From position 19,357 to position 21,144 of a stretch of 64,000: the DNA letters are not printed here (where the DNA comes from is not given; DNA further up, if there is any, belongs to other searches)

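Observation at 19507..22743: Tes/MJ0619-like multi-cluster radical SAM enzyme + ArsM-like methyltransferase + PlsY: possible membrane-lipid remodelling module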

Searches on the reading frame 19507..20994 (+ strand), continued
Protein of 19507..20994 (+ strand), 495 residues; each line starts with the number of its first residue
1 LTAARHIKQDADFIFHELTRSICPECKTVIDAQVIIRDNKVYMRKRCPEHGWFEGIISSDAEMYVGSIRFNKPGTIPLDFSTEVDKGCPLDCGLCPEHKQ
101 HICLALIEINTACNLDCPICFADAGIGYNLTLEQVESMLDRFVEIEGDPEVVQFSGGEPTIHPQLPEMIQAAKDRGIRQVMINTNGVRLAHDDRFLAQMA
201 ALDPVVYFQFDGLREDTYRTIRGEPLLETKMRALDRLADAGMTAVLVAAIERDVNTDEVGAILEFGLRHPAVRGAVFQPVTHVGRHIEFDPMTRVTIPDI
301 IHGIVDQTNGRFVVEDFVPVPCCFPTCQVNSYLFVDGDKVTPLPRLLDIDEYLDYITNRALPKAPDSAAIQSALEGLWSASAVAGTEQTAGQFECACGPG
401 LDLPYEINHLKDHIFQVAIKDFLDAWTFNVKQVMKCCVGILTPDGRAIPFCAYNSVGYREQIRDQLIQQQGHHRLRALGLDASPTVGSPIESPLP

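Call 27: find_encoding_contigs(protein=P0188, flank=8000, max_places=3)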
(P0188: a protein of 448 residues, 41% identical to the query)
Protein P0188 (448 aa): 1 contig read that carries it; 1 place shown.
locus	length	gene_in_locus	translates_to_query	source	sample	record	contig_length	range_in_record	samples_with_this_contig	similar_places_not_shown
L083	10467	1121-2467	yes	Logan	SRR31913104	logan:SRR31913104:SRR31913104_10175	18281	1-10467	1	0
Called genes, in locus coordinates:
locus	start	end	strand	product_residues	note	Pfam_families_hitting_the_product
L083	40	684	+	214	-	PF13489:Methyltransf_23, PF01209:Ubie_methyltran, PF03141:Methyltransf_29, PF07021:MetW, PF13847:Methyltransf_31, PF08241:Methyltransf_11, PF08242:Methyltransf_12, PF13649:Methyltransf_25, +2 more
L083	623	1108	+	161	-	PF09719:C_GCAxxG_C_C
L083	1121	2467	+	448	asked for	PF23545:Zn_ribbon_HMPTM, PF04055:Radical_SAM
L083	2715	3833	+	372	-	PF05977:MFS_3, PF07690:MFS_1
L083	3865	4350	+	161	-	PF01613:Flavin_Reduct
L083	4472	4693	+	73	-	PF02229:PC4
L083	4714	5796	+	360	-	PF02163:Peptidase_M50 (faint)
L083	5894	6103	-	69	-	PF03459:TOBE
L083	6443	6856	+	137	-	PF03358:FMN_red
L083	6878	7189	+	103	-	PF12650:DUF3784 (weak)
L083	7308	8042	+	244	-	PF02463:SMC_N (weak), PF00005:ABC_tran, PF13304:AAA_21 (weak)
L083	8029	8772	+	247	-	PF01061:ABC2_membrane, PF12698:ABC2_membrane_3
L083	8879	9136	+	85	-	-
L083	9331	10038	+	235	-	PF02080:TrkA_C (weak)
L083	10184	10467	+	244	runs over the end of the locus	PF00753:Lactamase_B, PF19583:ODP (weak), PF23023:Anti-Pycsar_Apyc1 (weak)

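Call 28: find_encoding_contigs(protein=P0121, flank=6000, max_places=2)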
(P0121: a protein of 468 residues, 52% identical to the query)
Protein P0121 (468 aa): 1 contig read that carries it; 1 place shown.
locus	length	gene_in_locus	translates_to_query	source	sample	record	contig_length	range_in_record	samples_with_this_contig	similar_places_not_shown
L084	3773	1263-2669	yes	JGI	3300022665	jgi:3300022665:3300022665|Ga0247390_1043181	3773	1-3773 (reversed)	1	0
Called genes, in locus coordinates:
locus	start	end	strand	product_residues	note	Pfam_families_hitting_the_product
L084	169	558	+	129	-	PF13386:DsbD_2 (weak), PF02683:DsbD_TM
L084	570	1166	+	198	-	-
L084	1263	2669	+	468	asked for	PF23545:Zn_ribbon_HMPTM, PF04055:Radical_SAM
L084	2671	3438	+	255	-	PF02353:CMAS (weak), PF01209:Ubie_methyltran, PF13489:Methyltransf_23, PF08241:Methyltransf_11, PF08242:Methyltransf_12, PF13649:Methyltransf_25, PF13847:Methyltransf_31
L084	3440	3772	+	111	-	?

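Call 29: find_encoding_contigs(protein=P0129, flank=6000, max_places=2)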
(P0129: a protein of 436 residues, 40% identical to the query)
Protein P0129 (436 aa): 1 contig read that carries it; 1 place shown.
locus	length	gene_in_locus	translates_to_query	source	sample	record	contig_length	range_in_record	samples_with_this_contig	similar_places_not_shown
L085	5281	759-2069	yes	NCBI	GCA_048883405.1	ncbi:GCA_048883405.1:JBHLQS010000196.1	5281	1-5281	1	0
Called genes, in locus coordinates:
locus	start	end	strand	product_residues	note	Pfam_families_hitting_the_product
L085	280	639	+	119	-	-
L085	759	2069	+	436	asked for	PF23545:Zn_ribbon_HMPTM, PF04055:Radical_SAM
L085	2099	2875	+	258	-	PF05175:MTS (faint), PF01209:Ubie_methyltran, PF13489:Methyltransf_23 (weak), PF13847:Methyltransf_31, PF08241:Methyltransf_11, PF08242:Methyltransf_12, PF13649:Methyltransf_25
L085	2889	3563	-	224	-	PF01209:Ubie_methyltran, PF13489:Methyltransf_23, PF01135:PCMT (weak), PF02390:Methyltransf_4 (weak), PF13847:Methyltransf_31, PF08241:Methyltransf_11, PF08242:Methyltransf_12, PF13649:Methyltransf_25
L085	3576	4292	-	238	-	-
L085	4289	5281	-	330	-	?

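Call 30: find_encoding_contigs(protein=P0138, flank=6000, max_places=2)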
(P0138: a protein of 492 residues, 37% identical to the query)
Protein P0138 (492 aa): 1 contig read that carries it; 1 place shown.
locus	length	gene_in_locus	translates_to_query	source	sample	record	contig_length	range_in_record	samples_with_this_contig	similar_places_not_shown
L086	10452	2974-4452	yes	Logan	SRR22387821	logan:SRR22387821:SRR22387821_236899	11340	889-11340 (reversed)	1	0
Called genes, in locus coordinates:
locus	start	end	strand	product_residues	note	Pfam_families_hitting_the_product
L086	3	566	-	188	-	?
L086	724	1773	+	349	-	PF08100:Dimerisation (weak), PF00891:Methyltransf_2, PF02353:CMAS (weak), PF13649:Methyltransf_25 (weak)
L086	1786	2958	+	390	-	PF01370:Epimerase, PF07993:NAD_binding_4, PF16363:GDP_Man_Dehyd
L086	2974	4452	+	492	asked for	PF23545:Zn_ribbon_HMPTM, PF04055:Radical_SAM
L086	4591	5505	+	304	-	PF03773:ArsP_1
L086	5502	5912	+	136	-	-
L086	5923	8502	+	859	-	PF03176:MMPL, PF12349:Sterol-sensing, PF03176:MMPL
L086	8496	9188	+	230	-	PF00230:MIP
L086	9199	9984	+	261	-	PF07044:DUF1329 (faint), PF17131:TP_0789-like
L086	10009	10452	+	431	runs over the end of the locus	PF06980:DUF1302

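Call 31: find_encoding_contigs(protein=P0158, flank=6000, max_places=2)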
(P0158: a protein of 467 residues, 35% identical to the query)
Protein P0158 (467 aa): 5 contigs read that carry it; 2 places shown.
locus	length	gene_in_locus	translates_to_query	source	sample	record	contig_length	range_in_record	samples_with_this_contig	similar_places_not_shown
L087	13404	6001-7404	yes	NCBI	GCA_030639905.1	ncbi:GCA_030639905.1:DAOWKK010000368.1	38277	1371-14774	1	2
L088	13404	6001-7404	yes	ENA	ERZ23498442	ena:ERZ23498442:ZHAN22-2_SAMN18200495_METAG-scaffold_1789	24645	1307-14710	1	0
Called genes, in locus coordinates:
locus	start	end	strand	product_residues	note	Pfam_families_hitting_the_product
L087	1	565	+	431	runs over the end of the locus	PF00109:ketoacyl-synt, PF02801:Ketoacyl-synt_C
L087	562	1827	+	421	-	PF00109:ketoacyl-synt, PF02801:Ketoacyl-synt_C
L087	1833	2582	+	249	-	PF00106:adh_short, PF08659:KR, PF13561:adh_short_C2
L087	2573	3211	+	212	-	PF00881:Nitroreductase, PF14512:TM1586_NiRdase (weak)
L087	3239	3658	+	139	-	PF00550:PP-binding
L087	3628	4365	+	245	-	PF00106:adh_short, PF02719:Polysacc_synt_2 (weak), PF08659:KR, PF23441:SDR (weak), PF13561:adh_short_C2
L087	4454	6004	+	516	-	PF23545:Zn_ribbon_HMPTM, PF04055:Radical_SAM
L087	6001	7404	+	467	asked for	PF23545:Zn_ribbon_HMPTM, PF04055:Radical_SAM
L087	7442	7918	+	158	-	-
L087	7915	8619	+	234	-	PF27667:YdcC (faint), PF17131:TP_0789-like (faint)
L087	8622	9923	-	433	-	PF00581:Rhodanese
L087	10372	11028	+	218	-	-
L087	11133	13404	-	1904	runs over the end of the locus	PF13205:Big_5 (faint), PF01835:MG2, PF17972:bMG5 (faint), PF07703:A2M_BRD, PF00207:A2M, PF07678:TED_complement (faint), PF17973:bMG10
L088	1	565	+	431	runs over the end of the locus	PF00109:ketoacyl-synt, PF02801:Ketoacyl-synt_C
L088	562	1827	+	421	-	PF00109:ketoacyl-synt, PF02801:Ketoacyl-synt_C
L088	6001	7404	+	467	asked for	PF23545:Zn_ribbon_HMPTM, PF04055:Radical_SAM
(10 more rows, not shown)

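Call 43: search_protein_families(library=ncbifam, proteins=[P0169, P0197, P0211, P0214, P0225, P0239, P0253, P0136, P0172, P0177], max_evalue=1e-40)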
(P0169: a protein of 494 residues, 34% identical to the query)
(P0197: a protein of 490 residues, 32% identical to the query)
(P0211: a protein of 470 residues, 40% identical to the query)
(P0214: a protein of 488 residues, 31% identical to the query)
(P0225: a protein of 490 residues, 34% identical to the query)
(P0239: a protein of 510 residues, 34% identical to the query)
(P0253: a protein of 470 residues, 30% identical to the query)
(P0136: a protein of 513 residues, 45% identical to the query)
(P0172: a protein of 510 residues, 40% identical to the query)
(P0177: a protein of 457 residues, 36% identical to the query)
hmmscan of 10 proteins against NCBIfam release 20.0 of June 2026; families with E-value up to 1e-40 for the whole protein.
P0169 (494 aa): 2 families
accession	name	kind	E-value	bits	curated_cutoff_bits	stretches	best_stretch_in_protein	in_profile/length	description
NF045646.2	rSAM_Se_TrsS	equivalog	5.7e-83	278.9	490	1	15-465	2-430/441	radical SAM (seleno)protein TrsS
NF045702.1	rSAM_GDGT_ether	equivalog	1.6e-75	254.6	450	1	16-326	2-314/486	tetraether lipid synthase Tes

P0197 (490 aa): 2 families
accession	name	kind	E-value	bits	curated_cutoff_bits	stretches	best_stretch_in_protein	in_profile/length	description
NF045646.2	rSAM_Se_TrsS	equivalog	1.4e-72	244.7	490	1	14-462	2-432/441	radical SAM (seleno)protein TrsS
NF045702.1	rSAM_GDGT_ether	equivalog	2.5e-70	237.5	450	1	15-331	2-322/486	tetraether lipid synthase Tes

P0211 (470 aa): 3 families
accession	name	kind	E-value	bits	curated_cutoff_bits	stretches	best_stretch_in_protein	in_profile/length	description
NF045702.1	rSAM_GDGT_ether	equivalog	4.9e-144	480.6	450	1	9-467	2-475/486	tetraether lipid synthase Tes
NF045646.2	rSAM_Se_TrsS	equivalog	3.5e-115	385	490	1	8-314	2-308/441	radical SAM (seleno)protein TrsS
NF045703.1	rSAM_Tes_intein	exception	3e-96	323.3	1700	1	122-466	624-981/1040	tetraether lipid synthase Tes, intein-containing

P0214 (488 aa): 3 families
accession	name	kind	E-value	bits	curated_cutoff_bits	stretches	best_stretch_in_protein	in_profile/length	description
NF045702.1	rSAM_GDGT_ether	equivalog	1.8e-155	518.3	450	1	6-484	1-484/486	tetraether lipid synthase Tes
NF045646.2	rSAM_Se_TrsS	equivalog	9e-104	347.4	490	1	6-315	2-306/441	radical SAM (seleno)protein TrsS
NF045703.1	rSAM_Tes_intein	exception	5e-89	299.4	1700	1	108-484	611-994/1040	tetraether lipid synthase Tes, intein-containing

P0225 (490 aa): 3 families
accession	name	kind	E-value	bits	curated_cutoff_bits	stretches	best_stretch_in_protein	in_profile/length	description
NF045702.1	rSAM_GDGT_ether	equivalog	6.6e-167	556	450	1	9-488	1-485/486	tetraether lipid synthase Tes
NF045646.2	rSAM_Se_TrsS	equivalog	4.8e-111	371.4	490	1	9-322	2-311/441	radical SAM (seleno)protein TrsS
NF045703.1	rSAM_Tes_intein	exception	8.9e-101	338.3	1700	1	120-486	621-993/1040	tetraether lipid synthase Tes, intein-containing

P0239 (510 aa): 3 families
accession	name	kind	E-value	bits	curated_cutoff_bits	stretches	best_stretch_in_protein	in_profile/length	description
NF045702.1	rSAM_GDGT_ether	equivalog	2.7e-183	610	450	1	16-494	3-485/486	tetraether lipid synthase Tes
NF045646.2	rSAM_Se_TrsS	equivalog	4.5e-115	384.7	490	1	16-328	4-306/441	radical SAM (seleno)protein TrsS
NF045703.1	rSAM_Tes_intein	exception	1e-110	371.2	1700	1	120-501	611-1002/1040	tetraether lipid synthase Tes, intein-containing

P0253 (470 aa): 2 families
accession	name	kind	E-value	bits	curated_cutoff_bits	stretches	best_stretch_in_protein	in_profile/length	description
NF045702.1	rSAM_GDGT_ether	equivalog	1.1e-69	235.3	450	1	6-317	1-316/486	tetraether lipid synthase Tes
NF045646.2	rSAM_Se_TrsS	equivalog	4.6e-66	223.2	490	1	6-455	2-432/441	radical SAM (seleno)protein TrsS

P0136 (513 aa): 3 families
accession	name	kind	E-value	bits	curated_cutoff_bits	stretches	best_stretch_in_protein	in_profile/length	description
NF045646.2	rSAM_Se_TrsS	equivalog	1.2e-102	343.7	490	1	12-477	2-436/441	radical SAM (seleno)protein TrsS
NF045702.1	rSAM_GDGT_ether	equivalog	9.5e-87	291.6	450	1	13-327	2-319/486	tetraether lipid synthase Tes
NF045703.1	rSAM_Tes_intein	exception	1.8e-45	155.2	1700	0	145-320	646-817/1040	tetraether lipid synthase Tes, intein-containing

P0172 (510 aa): 2 families
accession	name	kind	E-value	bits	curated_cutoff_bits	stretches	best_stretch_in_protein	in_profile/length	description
NF045646.2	rSAM_Se_TrsS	equivalog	2.4e-93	313.1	490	1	13-324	2-310/441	radical SAM (seleno)protein TrsS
NF045702.1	rSAM_GDGT_ether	equivalog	4.3e-74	249.9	450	1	14-491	2-479/486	tetraether lipid synthase Tes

P0177 (457 aa): 3 families
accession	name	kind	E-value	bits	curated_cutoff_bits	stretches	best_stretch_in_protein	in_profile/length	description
NF045646.2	rSAM_Se_TrsS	equivalog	6.3e-93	311.7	490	1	7-453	2-438/441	radical SAM (seleno)protein TrsS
NF045702.1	rSAM_GDGT_ether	equivalog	9.7e-82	275.1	450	1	8-315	2-313/486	tetraether lipid synthase Tes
NF045703.1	rSAM_Tes_intein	exception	4.5e-46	157.2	1700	0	136-316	642-819/1040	tetraether lipid synthase Tes, intein-containing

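Call 45: find_related_loci(query=A1, collection=metagenome_contigs, flank=5000)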
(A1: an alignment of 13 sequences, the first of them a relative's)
Query A1 (436 aa) in metagenome_contigs; peptide patterns used: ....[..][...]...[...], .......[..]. (x = any residue, [..] = any of these).
600 stretches matched a pattern (row limit reached: there are more); 518 encode a relative of the query (tblastn E <= 1e-3); the best 80 are kept; 80 distinct loci.
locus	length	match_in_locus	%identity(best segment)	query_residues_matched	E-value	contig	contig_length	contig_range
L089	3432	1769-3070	38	4-433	4e-114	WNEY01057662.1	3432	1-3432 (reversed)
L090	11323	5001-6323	38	4-436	3e-110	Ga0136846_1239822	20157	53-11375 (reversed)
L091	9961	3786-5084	38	4-433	8e-110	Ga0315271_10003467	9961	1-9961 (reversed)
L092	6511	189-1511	37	4-436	8e-109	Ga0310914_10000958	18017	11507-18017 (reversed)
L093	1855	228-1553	36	4-436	1e-115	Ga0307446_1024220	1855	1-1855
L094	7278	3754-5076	38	4-436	3e-108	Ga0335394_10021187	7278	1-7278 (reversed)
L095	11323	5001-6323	38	4-436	7e-108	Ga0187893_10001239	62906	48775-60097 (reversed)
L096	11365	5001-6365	38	4-435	5e-108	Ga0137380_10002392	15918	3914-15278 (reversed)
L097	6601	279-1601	37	4-436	2e-107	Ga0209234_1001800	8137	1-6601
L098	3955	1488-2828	39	4-435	7e-109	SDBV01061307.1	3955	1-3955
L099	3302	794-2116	37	4-436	5e-110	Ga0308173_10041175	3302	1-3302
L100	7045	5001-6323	38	4-436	6e-107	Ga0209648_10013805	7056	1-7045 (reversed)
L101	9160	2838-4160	38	4-436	2e-106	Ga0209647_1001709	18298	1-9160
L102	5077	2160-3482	37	4-436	3e-106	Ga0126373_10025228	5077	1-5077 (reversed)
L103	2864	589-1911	37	4-436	3e-108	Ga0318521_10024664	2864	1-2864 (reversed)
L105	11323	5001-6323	35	4-436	3e-103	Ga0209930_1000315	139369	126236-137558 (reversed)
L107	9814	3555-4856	36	4-433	5e-103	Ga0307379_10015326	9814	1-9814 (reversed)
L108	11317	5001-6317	37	4-433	2e-102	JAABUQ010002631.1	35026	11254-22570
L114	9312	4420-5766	35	4-433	7e-98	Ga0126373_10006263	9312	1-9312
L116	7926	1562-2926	35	4-433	6e-96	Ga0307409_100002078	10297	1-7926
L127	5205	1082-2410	36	3-432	8e-92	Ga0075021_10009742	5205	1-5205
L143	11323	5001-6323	37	4-436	2e-105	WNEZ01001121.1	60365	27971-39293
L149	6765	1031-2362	32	4-431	1e-87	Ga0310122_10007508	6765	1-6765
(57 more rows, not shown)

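Call 48: search_protein_families(library=pfam, proteins=[L149:5952-6764:+, L097:3464-4906:+, L149:4816-5730:+, L143:3580-4881:+, L100:3568-4401:+, L127:3282-4124:-, L084:570-1166:+, L081:5371-5775:+], max_evalue=0.001)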
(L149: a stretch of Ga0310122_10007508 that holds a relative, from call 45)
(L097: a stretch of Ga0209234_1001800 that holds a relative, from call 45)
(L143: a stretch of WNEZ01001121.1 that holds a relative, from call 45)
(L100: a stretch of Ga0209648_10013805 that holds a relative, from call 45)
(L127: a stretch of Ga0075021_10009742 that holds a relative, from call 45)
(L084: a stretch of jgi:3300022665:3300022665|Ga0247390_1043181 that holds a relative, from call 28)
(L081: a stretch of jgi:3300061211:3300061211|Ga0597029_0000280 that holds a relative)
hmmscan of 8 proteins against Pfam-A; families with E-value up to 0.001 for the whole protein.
L149:5952-6764:+ (271 aa): 1 family
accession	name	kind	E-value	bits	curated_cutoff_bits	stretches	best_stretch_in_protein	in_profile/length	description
PF01790.23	LGT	-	4.9e-36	124.7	24.9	1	30-268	2-226/240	Prolipoprotein diacylglyceryl transferase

L097:3464-4906:+ (481 aa): 12 families
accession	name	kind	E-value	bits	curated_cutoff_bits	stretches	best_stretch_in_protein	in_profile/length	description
PF07992.20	Pyr_redox_2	-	2.8e-61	207.9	26.1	1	13-326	1-291/291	Pyridine nucleotide-disulphide oxidoreductase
PF02852.28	Pyr_redox_dim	-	5.6e-34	117.1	25.3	1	347-455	1-109/110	Pyridine nucleotide-disulphide oxidoreductase, dimerisation domain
PF00070.33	Pyr_redox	-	1.3e-20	74.2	22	1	177-250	2-75/82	Pyridine nucleotide-disulphide oxidoreductase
PF13738.12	Pyr_redox_3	-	5.4e-11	42.7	30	1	17-295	2-288/305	Pyridine nucleotide-disulphide oxidoreductase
PF01134.28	GIDA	-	1.1e-10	41.6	22.1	1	14-72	1-57/391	Glucose inhibited division protein A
PF12831.13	FAD_oxidored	-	4.7e-09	36.5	27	1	14-48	1-36/416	FAD dependent oxidoreductase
PF13450.12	NAD_binding_8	-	6.2e-07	30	21.9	1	17-70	1-54/68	NAD(P)-binding Rossmann-like domain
PF01262.27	AlaDh_PNT_C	-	2.2e-06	27.7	23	0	15-44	31-60/214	Alanine dehydrogenase/PNT, C-terminal domain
PF03486.20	HI0933_like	-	3e-05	24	50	0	14-45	2-33/244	HI0933-like protein Rossmann domain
PF01494.25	FAD_binding_3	-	0.00021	21.1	22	0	178-204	5-31/349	FAD binding domain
PF13478.12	XdhC_C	-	0.00039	21.4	29.7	0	177-212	1-37/125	XdhC Rossmann domain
PF01946.23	Thi4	-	0.00039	20.2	26.2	0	9-44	14-50/235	Thi4 family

L149:4816-5730:+ (305 aa): 1 family
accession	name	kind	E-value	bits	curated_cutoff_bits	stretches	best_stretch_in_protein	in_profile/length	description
PF03773.19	ArsP_1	-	4.6e-35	121.6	32.3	1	41-301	21-292/294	Predicted permease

L143:3580-4881:+ (434 aa): 1 family
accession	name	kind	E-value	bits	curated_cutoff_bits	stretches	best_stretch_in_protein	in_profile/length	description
PF07690.21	MFS_1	-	1.8e-23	83.4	33.4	2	41-254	9-228/347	Major Facilitator Superfamily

L100:3568-4401:+ (278 aa): 4 families
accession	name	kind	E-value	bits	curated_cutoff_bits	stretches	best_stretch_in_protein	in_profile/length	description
PF00578.27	AhpC-TSA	-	5.1e-19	68.9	26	1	1-90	39-123/124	AhpC/TSA family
PF08534.16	Redoxin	-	7e-14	52.3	26.6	1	1-102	42-140/148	Redoxin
PF11412.14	DsbD_N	-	3e-08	34.1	25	1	139-253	15-111/119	Thiol:disulfide interchange protein DsbD, N-terminal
PF13911.12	AhpC-TSA_2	-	8.3e-07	29.8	27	1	9-70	1-62/114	AhpC/TSA antioxidant enzyme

L127:3282-4124:- (281 aa): 1 family
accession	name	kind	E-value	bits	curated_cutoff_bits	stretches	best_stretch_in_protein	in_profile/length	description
PF10604.15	Polyketide_cyc2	-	4.6e-05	24.2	27.4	1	122-237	7-126/142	Polyketide cyclase / dehydrase and lipid transport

L084:570-1166:+ (198 aa): 1 family
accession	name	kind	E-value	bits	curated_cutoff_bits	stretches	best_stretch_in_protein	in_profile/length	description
PF00413.30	Peptidase_M10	-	2.9e-05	24.4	24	1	143-192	103-150/159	Matrixin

L081:5371-5775:+ (134 aa): 0 families
